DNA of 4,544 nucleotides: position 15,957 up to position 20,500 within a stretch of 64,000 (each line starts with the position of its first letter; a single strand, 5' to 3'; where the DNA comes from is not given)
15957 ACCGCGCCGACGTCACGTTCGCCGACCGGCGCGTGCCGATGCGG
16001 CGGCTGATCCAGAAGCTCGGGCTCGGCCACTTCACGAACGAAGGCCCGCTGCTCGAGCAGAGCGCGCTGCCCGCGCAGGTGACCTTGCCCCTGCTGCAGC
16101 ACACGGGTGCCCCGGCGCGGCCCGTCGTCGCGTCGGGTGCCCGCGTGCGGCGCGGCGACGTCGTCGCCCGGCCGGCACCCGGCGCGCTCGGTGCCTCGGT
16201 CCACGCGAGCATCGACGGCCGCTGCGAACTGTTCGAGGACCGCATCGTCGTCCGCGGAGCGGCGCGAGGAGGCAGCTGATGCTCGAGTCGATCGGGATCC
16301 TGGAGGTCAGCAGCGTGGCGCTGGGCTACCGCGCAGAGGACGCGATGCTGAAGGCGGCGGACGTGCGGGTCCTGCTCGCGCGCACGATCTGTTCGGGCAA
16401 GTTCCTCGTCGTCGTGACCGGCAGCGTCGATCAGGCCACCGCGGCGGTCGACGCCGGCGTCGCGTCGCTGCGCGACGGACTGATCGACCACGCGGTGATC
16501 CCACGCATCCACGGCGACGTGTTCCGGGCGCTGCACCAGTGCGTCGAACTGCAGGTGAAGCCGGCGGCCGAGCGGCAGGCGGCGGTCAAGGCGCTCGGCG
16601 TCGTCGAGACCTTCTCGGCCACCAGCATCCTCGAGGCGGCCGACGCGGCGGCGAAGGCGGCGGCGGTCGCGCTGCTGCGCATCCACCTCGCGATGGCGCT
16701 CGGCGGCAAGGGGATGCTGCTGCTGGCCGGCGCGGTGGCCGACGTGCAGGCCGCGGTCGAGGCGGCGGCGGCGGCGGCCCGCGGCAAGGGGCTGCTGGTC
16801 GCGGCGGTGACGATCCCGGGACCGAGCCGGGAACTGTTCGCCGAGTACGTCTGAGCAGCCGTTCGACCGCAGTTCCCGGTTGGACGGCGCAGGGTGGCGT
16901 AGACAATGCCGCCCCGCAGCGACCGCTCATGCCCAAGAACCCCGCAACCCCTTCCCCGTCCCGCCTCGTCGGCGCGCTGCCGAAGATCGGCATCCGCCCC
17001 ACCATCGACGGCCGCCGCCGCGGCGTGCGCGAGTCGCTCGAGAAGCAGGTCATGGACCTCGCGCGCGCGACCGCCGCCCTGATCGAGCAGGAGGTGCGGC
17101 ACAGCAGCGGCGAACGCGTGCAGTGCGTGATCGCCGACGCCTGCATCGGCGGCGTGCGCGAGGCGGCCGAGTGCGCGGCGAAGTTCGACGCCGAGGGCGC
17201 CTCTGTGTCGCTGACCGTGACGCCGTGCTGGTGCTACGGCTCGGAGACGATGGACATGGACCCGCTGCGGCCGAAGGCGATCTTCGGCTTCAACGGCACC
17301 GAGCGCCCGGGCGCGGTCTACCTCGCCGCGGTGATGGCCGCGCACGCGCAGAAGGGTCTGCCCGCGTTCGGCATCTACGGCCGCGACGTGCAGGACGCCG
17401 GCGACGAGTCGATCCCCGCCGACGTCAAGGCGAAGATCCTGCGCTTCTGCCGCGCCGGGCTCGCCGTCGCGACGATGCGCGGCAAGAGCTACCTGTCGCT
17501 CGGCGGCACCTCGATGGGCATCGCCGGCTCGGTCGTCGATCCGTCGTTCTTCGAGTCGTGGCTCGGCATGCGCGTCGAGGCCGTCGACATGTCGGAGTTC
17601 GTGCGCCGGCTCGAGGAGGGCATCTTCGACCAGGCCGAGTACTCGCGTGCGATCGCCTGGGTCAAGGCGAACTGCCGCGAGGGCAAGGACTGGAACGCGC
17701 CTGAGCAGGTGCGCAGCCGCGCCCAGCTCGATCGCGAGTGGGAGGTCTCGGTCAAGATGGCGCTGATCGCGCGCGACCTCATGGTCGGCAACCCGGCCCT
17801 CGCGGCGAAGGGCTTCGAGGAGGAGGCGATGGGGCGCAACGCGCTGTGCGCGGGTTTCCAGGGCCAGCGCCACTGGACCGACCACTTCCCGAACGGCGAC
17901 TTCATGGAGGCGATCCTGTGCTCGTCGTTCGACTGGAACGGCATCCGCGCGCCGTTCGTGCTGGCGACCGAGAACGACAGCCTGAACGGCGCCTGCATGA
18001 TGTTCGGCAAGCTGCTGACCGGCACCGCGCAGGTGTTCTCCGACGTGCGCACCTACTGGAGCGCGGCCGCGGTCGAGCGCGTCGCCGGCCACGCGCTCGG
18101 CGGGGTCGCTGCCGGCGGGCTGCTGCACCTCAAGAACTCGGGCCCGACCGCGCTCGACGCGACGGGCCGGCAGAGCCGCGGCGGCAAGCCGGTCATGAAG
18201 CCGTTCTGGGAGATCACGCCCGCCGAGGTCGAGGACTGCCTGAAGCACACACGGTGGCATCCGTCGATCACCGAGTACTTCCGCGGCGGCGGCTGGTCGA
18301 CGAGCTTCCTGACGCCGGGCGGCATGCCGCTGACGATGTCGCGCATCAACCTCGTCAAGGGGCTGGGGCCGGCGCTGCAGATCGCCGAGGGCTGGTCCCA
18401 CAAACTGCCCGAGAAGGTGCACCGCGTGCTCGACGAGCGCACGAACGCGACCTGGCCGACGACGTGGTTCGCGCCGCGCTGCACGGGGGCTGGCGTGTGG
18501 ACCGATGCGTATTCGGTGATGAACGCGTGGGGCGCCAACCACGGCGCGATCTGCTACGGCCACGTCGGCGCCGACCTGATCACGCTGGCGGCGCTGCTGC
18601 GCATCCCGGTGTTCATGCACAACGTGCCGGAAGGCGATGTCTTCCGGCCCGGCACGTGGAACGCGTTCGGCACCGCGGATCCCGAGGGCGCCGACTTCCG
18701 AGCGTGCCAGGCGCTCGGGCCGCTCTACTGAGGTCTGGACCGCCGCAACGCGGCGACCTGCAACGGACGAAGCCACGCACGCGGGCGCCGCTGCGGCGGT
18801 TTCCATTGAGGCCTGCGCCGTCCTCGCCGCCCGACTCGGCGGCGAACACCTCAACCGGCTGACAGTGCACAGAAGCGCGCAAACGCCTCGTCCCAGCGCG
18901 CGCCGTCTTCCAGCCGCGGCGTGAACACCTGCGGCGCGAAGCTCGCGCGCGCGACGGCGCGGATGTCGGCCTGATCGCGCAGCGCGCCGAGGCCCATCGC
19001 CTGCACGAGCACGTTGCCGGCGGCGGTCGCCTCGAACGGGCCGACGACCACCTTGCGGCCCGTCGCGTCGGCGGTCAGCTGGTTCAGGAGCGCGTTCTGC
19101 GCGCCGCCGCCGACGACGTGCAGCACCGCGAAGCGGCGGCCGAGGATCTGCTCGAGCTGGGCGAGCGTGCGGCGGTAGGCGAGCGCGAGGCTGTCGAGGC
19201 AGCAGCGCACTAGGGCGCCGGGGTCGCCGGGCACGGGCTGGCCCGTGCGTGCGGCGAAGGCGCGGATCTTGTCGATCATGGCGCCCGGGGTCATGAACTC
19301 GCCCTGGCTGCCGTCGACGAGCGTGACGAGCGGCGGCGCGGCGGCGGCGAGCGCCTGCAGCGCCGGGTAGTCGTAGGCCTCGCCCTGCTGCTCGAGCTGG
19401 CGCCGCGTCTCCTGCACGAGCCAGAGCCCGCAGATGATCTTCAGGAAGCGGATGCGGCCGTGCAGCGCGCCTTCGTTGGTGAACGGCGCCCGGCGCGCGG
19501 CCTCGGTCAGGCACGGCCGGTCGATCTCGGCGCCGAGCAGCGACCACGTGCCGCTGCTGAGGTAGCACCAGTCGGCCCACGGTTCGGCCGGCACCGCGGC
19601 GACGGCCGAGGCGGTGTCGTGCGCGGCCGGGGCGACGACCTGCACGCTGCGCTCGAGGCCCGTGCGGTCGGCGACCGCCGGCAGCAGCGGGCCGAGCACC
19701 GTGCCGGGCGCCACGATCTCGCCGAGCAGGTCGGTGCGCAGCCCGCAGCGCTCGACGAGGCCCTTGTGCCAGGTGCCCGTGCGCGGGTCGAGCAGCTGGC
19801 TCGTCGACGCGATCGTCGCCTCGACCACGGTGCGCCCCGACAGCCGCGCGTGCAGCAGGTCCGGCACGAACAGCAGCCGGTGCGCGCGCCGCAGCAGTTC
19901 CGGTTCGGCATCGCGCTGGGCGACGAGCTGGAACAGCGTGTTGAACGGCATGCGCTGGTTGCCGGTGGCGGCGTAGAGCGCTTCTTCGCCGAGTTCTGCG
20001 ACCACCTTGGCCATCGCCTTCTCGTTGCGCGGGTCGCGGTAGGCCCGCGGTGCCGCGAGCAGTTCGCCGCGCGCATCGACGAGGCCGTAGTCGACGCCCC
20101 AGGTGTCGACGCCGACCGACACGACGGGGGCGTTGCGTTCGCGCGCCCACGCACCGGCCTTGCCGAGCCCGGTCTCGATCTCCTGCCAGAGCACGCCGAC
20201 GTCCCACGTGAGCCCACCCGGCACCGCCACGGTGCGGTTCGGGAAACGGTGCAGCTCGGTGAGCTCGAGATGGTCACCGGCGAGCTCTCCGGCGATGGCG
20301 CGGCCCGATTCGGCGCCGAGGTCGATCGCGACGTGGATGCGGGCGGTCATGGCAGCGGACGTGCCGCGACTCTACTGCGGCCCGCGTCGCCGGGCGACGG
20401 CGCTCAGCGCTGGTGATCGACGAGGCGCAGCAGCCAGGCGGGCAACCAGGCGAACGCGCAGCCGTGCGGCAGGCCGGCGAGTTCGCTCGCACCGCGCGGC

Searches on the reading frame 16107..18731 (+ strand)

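Call 40: search_protein_families(library=pfam, proteins=[window:16107-18731:+], max_evalue=0.0001)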
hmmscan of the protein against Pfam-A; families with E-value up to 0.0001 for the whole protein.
window:16107-18731:+ (874 aa): 3 families
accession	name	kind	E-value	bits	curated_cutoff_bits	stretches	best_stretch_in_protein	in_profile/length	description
PF07882.17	Fucose_iso_N2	-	2.8e-89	297.9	22.3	1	460-639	1-180/180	L-fucose isomerase, second N-terminal domain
PF07881.17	Fucose_iso_N1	-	6.3e-78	260.9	28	1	292-459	2-169/169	L-fucose isomerase, first N-terminal domain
PF02952.23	Fucose_iso_C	-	1.1e-41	142.2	29.3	1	676-838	2-143/143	L-fucose isomerase, C-terminal domain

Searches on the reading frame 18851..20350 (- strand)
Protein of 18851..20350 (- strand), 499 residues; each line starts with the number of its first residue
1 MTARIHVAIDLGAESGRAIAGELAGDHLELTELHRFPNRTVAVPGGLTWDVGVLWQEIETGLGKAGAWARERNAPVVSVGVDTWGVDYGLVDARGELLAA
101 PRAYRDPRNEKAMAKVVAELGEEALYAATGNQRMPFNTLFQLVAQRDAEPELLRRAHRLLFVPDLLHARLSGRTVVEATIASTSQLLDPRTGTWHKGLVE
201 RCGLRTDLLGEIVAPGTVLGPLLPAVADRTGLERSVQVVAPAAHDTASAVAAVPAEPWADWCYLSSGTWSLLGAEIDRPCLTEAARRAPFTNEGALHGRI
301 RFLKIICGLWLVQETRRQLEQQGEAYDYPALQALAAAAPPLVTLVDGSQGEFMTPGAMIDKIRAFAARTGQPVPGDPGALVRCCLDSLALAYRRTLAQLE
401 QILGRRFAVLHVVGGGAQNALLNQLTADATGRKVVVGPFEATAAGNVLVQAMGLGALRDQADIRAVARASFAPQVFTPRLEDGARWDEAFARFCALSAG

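Call 40: search_protein_families(library=pfam, proteins=[window:18851-20350:-], max_evalue=0.0001)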
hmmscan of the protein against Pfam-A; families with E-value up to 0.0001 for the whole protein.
window:18851-20350:- (499 aa): 2 families
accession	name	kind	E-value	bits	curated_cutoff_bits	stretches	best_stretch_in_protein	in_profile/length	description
PF02782.22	FGGY_C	-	7.6e-40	137.2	27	1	263-453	2-197/198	FGGY family of carbohydrate kinases, C-terminal domain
PF00370.27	FGGY_N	-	3.2e-27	96.1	28.8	1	7-250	3-243/245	FGGY family of carbohydrate kinases, N-terminal domain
